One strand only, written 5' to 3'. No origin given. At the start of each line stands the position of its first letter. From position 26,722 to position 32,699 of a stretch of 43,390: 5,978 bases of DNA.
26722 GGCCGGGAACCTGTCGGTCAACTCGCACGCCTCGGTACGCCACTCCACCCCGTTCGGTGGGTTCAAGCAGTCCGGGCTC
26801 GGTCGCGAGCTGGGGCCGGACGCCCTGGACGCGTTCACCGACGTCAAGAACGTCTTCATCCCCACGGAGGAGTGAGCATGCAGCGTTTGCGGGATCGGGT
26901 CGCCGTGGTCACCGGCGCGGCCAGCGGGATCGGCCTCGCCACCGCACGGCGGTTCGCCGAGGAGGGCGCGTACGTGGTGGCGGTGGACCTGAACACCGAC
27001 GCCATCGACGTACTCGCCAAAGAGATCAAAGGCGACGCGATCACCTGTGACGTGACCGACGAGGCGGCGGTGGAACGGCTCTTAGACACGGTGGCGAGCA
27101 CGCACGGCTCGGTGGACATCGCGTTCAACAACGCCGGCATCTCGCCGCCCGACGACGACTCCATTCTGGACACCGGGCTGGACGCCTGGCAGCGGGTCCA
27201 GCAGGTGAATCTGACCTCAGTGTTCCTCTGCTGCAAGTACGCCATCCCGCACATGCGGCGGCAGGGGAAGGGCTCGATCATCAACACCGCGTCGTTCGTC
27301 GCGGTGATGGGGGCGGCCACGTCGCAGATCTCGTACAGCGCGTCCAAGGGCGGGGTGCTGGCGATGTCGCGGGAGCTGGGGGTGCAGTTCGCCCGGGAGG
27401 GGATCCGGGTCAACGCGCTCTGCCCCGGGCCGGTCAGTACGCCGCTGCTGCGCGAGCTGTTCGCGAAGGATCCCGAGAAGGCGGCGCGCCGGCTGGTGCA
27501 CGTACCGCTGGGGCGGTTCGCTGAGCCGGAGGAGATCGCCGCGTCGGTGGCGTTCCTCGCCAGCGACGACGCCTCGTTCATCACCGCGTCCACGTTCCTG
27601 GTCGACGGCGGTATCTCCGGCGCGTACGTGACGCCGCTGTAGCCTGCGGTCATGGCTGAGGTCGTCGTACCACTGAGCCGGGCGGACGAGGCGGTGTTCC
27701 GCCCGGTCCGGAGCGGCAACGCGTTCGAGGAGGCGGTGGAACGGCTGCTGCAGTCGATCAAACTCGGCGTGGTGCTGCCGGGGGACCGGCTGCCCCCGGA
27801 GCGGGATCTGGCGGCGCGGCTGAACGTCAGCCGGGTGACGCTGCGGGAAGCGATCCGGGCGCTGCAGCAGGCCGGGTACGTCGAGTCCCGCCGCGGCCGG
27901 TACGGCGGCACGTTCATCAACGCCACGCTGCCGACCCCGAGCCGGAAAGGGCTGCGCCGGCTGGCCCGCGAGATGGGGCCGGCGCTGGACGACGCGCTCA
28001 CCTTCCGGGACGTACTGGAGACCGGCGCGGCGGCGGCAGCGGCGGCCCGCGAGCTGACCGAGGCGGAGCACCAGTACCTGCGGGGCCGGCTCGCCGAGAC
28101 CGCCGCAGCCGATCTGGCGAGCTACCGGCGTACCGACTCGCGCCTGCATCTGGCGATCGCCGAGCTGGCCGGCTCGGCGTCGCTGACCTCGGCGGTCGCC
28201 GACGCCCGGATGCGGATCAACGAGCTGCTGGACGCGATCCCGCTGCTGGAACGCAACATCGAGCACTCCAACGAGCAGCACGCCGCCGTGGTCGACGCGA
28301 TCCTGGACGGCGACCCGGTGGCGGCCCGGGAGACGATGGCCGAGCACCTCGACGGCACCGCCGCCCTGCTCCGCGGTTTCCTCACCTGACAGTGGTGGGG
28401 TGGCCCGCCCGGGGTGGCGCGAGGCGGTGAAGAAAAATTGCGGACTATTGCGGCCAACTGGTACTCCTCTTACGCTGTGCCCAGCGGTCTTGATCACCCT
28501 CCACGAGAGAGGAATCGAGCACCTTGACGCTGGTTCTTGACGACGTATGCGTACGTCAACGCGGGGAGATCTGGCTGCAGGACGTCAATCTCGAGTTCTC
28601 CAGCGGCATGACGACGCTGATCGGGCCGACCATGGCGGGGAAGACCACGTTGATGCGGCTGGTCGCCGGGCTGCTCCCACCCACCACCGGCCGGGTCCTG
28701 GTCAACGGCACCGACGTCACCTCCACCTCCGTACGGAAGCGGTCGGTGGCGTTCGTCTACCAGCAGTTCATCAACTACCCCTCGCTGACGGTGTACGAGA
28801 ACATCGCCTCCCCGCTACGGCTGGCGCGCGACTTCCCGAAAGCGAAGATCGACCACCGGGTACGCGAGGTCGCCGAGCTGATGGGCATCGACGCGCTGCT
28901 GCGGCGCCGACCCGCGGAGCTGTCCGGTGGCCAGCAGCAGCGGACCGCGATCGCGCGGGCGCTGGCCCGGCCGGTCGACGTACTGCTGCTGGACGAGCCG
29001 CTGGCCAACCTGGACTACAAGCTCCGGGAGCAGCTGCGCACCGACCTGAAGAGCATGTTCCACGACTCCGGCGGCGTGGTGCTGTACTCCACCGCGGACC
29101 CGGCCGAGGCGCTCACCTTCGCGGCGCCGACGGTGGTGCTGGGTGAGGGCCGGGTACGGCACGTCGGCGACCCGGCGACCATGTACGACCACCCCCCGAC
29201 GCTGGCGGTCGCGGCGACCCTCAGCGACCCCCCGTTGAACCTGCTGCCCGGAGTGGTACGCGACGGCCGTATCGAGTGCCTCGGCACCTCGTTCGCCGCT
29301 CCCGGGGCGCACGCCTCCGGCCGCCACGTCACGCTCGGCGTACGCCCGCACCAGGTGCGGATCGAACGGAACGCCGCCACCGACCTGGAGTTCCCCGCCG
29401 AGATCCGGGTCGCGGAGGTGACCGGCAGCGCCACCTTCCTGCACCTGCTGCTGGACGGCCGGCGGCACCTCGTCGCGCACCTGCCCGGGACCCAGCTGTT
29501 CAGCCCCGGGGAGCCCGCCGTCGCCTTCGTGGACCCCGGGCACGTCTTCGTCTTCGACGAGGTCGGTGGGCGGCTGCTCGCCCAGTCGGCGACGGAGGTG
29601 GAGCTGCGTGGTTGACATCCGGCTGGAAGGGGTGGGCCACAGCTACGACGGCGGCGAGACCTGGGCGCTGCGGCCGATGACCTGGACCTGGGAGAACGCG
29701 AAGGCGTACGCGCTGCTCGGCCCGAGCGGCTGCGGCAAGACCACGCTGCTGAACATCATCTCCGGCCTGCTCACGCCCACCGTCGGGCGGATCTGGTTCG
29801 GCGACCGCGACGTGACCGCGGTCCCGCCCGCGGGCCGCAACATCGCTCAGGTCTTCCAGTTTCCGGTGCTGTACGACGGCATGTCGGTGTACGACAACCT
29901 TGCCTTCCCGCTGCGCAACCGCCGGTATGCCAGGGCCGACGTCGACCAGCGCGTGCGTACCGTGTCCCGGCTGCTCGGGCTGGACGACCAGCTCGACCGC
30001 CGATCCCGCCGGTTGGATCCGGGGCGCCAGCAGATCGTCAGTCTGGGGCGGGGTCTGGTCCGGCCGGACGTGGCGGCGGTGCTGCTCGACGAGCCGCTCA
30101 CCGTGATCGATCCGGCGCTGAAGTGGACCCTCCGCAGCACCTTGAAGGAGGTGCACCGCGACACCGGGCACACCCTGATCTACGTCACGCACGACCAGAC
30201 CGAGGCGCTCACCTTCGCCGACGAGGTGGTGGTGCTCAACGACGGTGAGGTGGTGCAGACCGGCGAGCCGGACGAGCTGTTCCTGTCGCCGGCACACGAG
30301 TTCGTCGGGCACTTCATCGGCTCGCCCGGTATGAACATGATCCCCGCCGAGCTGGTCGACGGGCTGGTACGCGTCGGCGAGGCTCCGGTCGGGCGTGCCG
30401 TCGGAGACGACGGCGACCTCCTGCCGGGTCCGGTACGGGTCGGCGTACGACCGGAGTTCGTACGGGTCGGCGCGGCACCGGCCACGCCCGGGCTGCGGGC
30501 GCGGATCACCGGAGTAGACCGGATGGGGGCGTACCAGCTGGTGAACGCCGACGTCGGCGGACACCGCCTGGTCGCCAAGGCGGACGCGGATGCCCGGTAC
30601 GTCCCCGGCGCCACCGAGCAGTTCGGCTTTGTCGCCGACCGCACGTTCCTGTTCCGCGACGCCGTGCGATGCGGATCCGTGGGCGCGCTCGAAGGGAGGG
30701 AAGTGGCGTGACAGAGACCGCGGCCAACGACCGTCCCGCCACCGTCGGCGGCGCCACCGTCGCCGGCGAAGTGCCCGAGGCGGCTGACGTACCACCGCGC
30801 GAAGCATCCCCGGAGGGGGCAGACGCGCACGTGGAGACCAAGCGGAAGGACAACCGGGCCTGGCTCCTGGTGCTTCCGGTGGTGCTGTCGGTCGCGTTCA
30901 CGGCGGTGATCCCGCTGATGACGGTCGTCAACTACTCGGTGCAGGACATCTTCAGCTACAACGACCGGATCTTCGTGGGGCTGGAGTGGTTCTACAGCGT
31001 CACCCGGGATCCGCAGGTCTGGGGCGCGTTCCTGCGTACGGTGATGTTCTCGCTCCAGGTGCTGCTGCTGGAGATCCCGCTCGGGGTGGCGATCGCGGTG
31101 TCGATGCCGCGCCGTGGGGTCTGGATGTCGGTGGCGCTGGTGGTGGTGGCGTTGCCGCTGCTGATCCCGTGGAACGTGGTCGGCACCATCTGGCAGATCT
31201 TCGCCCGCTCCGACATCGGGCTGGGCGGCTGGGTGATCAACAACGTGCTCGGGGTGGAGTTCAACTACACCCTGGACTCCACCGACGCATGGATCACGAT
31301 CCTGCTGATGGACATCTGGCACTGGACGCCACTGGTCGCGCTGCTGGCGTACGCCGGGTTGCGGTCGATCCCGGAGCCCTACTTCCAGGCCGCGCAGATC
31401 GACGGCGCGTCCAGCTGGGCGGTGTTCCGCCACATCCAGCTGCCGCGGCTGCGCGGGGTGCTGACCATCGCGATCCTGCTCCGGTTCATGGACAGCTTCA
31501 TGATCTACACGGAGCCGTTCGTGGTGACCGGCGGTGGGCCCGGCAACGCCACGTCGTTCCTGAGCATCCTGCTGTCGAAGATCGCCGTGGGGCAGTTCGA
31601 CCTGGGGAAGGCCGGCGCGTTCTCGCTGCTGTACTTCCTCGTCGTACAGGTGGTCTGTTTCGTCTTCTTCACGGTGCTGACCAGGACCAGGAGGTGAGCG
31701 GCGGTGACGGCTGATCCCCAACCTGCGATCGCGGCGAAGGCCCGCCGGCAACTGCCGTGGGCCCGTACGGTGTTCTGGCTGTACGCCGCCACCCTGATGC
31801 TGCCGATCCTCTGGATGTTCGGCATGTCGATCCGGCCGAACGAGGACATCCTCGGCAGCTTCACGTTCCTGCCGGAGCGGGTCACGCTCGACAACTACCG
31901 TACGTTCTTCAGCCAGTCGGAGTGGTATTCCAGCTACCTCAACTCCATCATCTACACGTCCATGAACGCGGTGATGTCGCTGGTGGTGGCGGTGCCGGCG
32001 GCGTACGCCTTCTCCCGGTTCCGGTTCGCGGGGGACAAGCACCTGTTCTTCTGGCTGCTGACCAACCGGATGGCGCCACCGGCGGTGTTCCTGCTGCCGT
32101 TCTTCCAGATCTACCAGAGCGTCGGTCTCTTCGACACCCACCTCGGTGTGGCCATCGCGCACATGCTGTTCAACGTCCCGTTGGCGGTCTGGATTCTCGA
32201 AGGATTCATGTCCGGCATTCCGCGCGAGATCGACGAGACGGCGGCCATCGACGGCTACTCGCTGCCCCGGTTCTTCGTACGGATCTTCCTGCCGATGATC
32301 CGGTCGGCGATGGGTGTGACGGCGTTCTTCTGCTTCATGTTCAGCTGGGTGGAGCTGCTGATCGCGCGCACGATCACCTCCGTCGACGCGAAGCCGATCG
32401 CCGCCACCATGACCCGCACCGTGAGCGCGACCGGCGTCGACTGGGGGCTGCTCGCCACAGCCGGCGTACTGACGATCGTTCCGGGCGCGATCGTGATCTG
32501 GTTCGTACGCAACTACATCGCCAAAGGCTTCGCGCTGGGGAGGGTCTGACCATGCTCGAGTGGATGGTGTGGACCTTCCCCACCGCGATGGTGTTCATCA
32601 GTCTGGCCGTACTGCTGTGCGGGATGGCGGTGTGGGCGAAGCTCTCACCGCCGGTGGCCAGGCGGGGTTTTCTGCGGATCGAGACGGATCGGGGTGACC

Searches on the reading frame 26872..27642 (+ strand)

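Call 10: search_protein_families(library=pfam, proteins=[window:26872-27642:+], max_evalue=0.001)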
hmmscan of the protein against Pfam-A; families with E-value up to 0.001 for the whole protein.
window:26872-27642:+ (256 aa): 5 families
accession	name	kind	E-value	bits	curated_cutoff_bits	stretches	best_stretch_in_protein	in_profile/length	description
PF13561.12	adh_short_C2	-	5.6e-71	239.3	27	1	15-248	1-235/236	Enoyl-(Acyl carrier protein) reductase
PF00106.31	adh_short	-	1.2e-53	182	26.6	1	9-199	1-193/195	short chain dehydrogenase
PF08659.16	KR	-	1.4e-06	28.8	22.6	1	12-158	4-152/180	KR domain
PF23441.1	SDR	-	2.9e-05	24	27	1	57-248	66-255/258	SDR-like rossmann domain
PF01370.27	Epimerase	-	6.2e-05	23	20.9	1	12-75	2-64/240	NAD dependent epimerase/dehydratase family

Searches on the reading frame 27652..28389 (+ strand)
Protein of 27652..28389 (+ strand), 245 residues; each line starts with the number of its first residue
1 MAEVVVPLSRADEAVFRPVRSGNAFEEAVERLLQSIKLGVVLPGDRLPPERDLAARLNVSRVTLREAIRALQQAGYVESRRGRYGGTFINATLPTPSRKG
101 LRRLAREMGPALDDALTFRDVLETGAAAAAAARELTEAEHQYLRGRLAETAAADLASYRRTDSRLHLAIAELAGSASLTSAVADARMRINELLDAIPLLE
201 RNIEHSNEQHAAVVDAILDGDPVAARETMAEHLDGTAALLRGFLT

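Call 10: search_protein_families(library=pfam, proteins=[window:27652-28389:+], max_evalue=0.001)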
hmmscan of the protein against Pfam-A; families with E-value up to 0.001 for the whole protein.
window:27652-28389:+ (245 aa): 6 families
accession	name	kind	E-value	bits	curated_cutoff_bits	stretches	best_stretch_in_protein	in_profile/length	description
PF00392.27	GntR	-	3.1e-18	65.6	27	1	26-83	3-60/64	Bacterial regulatory proteins, gntR family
PF07729.17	FCD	-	2.8e-15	57.3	24.3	1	115-234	2-124/125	FCD domain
PF02082.26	Rrf2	-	4.5e-08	33.8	30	1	49-89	25-65/132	Iron-dependent Transcriptional regulator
PF08279.18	HTH_11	-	2.9e-06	27.5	25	1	52-85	20-53/55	HTH domain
PF13545.12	HTH_Crp_2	-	3.2e-05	24.2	27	1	51-83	26-57/70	Crp-like helix-turn-helix domain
PF25213.1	HVO_A0261_N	-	3.4e-05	24.1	35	1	50-87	27-64/86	HVO_A0261 N-terminal domain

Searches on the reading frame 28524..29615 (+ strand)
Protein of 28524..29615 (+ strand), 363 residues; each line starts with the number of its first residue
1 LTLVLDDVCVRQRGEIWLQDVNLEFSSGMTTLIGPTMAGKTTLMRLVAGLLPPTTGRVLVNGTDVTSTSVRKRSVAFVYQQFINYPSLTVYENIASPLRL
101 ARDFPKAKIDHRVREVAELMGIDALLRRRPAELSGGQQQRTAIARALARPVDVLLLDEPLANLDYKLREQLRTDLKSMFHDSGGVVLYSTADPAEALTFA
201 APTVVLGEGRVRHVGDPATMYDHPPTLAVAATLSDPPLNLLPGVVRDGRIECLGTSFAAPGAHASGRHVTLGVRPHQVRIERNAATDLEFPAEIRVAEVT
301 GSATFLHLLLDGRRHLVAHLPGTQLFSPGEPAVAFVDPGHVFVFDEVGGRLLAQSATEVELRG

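Call 10: search_protein_families(library=pfam, proteins=[window:28524-29615:+], max_evalue=0.001)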
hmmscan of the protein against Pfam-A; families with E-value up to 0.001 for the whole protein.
window:28524-29615:+ (363 aa): 4 families
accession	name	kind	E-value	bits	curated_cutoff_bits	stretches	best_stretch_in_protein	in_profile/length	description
PF00005.33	ABC_tran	-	1.3e-28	100.8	25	1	18-161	1-137/137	ABC transporter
PF17850.7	CysA_C_terminal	-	1e-09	39.2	29.7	1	239-280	1-43/43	CysA C-terminal regulatory domain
PF08402.16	TOBE_2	-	5.6e-09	36.4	21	1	271-344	1-76/76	TOBE domain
PF03459.23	TOBE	-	0.00028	21.5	22.3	0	290-342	7-63/64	TOBE domain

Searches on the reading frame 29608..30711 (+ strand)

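Call 10: search_protein_families(library=pfam, proteins=[window:29608-30711:+], max_evalue=0.001)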
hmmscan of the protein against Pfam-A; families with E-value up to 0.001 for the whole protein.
window:29608-30711:+ (367 aa): 5 families
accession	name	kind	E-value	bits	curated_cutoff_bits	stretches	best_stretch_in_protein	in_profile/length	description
PF00005.33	ABC_tran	-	6.8e-23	82.2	25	1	21-164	1-136/137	ABC transporter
PF08402.16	TOBE_2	-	6.2e-07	29.9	21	1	278-349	1-76/76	TOBE domain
PF13304.12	AAA_21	-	3.6e-05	24.4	27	0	35-56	3-24/304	AAA domain, putative AbiEii toxin, Type IV TA system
PF17912.7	OB_MalK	-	6.9e-05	24.1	27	1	238-283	1-51/53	MalK OB fold domain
PF13555.12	AAA_29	-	0.00062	19.9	27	0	25-59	16-50/61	P-loop containing region of AAA domain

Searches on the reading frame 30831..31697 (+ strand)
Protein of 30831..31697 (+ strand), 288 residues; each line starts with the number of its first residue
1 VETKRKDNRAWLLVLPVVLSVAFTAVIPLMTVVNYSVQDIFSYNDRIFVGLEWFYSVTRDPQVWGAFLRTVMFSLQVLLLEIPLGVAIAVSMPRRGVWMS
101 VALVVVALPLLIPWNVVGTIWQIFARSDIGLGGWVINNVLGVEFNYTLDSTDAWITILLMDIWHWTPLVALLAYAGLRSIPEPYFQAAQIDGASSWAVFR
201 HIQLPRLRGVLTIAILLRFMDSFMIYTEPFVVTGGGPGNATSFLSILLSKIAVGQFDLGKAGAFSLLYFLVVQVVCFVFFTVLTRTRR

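Call 10: search_protein_families(library=pfam, proteins=[window:30831-31697:+], max_evalue=0.001)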
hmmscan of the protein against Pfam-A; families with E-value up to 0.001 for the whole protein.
window:30831-31697:+ (288 aa): 1 family
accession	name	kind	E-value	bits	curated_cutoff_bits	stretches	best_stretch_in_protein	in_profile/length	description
PF00528.27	BPD_transp_1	-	3.8e-15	56.5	26.4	1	82-282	2-174/184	Binding-protein-dependent transport system inner membrane component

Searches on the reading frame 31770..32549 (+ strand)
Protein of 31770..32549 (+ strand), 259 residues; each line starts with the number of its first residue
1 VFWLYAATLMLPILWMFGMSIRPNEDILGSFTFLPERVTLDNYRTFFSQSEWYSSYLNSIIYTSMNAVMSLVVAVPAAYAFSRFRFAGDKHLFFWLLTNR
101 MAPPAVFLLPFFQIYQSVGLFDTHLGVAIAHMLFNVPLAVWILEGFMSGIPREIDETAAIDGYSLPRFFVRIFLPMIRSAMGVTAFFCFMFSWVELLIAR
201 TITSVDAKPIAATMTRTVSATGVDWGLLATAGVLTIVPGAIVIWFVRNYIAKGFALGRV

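Call 10: search_protein_families(library=pfam, proteins=[window:31770-32549:+], max_evalue=0.001)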
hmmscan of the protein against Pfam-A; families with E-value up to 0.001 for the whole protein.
window:31770-32549:+ (259 aa): 1 family
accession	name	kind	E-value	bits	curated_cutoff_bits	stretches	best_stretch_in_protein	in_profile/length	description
PF00528.27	BPD_transp_1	-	1e-09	38.9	26.4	1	73-248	4-177/184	Binding-protein-dependent transport system inner membrane component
